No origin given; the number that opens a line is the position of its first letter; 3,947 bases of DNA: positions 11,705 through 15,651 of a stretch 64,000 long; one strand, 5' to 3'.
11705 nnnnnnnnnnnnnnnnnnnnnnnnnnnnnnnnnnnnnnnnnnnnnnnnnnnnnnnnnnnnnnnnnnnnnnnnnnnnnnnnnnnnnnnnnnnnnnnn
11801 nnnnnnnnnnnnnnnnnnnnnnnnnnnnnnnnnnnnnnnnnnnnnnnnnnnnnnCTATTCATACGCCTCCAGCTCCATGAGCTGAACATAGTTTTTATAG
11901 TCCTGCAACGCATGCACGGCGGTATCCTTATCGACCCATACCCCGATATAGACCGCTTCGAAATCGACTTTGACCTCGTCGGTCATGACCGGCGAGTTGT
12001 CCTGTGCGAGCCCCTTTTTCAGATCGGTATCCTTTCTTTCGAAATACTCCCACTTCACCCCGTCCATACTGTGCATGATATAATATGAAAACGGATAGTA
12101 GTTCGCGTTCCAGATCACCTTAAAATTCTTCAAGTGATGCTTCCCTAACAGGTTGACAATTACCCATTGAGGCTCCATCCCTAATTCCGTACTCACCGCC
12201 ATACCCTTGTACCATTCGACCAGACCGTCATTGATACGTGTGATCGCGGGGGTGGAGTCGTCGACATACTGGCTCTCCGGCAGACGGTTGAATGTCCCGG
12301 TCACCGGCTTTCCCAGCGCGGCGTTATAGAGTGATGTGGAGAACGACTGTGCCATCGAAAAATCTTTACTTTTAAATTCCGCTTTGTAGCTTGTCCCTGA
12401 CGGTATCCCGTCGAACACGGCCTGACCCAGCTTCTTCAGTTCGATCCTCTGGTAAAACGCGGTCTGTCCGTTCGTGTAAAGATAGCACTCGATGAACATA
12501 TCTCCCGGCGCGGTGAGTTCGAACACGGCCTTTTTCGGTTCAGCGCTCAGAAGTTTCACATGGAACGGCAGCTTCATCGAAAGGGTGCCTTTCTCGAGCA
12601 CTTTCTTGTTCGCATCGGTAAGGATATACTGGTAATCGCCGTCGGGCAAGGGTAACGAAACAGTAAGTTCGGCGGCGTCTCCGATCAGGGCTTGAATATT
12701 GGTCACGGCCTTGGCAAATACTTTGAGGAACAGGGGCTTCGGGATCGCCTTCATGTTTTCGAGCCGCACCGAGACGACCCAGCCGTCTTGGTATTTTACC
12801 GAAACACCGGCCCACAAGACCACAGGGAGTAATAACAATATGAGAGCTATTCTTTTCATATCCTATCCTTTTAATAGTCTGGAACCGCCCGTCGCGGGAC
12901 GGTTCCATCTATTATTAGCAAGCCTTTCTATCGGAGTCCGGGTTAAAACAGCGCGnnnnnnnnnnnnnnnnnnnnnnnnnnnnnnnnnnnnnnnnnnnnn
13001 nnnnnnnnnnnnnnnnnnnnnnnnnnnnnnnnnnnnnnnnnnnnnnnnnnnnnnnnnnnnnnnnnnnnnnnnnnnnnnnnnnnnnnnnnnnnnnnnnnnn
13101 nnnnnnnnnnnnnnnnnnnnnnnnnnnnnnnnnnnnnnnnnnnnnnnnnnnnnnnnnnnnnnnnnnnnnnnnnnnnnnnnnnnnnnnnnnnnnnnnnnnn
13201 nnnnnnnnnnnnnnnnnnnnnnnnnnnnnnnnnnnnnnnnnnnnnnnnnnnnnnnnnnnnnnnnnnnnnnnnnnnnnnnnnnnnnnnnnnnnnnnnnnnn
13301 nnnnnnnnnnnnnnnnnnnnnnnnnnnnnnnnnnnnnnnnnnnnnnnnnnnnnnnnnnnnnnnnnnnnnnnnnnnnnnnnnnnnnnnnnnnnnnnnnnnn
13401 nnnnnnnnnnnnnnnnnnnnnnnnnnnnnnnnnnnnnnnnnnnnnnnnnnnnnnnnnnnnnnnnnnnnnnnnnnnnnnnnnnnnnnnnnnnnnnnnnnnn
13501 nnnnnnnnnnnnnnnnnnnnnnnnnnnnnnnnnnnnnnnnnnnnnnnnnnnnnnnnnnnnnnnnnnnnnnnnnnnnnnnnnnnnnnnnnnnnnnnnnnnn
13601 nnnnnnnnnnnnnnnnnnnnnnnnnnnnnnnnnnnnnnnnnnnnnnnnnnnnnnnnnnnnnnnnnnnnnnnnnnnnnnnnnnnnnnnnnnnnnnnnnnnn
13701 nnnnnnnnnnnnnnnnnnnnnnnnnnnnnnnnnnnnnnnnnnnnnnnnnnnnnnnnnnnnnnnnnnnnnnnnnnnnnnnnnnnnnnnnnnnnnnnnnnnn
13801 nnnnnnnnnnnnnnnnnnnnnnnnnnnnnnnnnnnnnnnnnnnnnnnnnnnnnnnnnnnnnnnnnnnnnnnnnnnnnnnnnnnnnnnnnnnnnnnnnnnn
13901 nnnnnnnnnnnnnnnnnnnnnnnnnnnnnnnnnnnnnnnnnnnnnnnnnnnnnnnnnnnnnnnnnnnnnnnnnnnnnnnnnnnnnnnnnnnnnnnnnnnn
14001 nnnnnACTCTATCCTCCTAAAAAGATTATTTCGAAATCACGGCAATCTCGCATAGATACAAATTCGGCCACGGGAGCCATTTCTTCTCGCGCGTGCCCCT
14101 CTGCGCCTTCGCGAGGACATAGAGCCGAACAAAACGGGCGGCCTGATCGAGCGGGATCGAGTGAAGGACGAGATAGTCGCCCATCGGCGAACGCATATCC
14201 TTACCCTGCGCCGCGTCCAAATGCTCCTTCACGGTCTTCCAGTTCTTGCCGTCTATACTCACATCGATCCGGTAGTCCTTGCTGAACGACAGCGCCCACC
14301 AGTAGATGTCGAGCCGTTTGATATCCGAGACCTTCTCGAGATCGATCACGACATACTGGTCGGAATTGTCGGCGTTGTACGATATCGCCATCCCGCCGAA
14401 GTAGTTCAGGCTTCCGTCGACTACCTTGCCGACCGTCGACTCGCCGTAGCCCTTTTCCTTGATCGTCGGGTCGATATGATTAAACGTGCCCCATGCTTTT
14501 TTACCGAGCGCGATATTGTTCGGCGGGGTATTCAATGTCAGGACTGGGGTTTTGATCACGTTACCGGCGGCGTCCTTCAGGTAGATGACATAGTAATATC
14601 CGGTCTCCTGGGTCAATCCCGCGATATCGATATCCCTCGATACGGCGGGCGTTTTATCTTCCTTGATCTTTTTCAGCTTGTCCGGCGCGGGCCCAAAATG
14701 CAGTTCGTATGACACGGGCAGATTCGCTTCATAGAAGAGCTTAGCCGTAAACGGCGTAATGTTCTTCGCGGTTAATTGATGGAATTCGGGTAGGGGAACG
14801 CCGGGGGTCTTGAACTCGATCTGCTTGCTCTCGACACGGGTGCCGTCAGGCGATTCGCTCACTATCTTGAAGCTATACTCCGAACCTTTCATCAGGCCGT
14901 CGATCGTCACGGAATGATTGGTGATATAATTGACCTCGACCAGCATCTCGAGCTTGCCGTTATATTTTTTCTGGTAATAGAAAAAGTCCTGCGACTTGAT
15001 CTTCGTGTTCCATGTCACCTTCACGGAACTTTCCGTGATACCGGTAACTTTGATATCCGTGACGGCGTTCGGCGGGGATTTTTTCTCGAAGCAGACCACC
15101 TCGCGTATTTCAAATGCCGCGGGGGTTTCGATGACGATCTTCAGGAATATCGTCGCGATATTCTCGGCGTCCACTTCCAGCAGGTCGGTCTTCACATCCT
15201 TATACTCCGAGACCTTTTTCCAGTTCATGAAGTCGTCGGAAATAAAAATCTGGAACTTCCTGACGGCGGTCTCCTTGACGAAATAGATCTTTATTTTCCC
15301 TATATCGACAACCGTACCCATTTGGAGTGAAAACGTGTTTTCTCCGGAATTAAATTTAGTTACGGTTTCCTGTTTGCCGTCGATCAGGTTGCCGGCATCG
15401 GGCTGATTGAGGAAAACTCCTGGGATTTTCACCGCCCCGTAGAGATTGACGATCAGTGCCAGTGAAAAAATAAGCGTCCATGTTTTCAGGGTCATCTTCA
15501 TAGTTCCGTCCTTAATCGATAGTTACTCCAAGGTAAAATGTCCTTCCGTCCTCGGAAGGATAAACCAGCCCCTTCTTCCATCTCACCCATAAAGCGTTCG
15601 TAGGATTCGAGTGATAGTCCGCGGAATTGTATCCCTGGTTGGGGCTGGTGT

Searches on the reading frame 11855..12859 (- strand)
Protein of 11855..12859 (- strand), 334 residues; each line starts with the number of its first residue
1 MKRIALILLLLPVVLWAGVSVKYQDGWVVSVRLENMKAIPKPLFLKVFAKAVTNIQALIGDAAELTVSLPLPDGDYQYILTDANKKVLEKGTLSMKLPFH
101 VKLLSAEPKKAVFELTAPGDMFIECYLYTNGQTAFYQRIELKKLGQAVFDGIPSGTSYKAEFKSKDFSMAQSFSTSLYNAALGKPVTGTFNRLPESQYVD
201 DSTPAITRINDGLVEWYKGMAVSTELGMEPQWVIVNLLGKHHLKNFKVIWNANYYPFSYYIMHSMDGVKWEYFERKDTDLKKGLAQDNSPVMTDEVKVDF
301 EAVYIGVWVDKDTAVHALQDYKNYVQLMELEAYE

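Call 67: search_protein_families(library=pfam, proteins=[window:11855-12859:-], max_evalue=0.00001)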
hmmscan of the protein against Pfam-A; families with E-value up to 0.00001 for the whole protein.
window:11855-12859:- (334 aa): 1 family
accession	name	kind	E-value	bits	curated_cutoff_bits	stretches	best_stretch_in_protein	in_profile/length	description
PF00754.31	F5_F8_type_C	-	5.8e-06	26.9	28.2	1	224-311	34-114/127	F5/8 type C domain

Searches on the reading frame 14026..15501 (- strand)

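Call 67: search_protein_families(library=pfam, proteins=[window:14026-15501:-], max_evalue=0.00001)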
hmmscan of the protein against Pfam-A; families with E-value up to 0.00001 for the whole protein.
window:14026-15501:- (491 aa): 4 families
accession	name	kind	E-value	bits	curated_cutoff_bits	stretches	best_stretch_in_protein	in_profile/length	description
PF00754.31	F5_F8_type_C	-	7.3e-21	75.1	28.2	1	356-467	13-117/127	F5/8 type C domain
PF22633.2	F5_F8_type_C_2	-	9.2e-16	58.7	27.8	1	359-429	1-70/91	NedA-like, galactose-binding domain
PF00041.27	fn3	-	3e-10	40.6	25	1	146-230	2-83/84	Fibronectin type III domain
PF16656.11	Pur_ac_phosph_N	-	2.5e-08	34.8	30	0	150-232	6-93/93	Purple acid Phosphatase, N-terminal domain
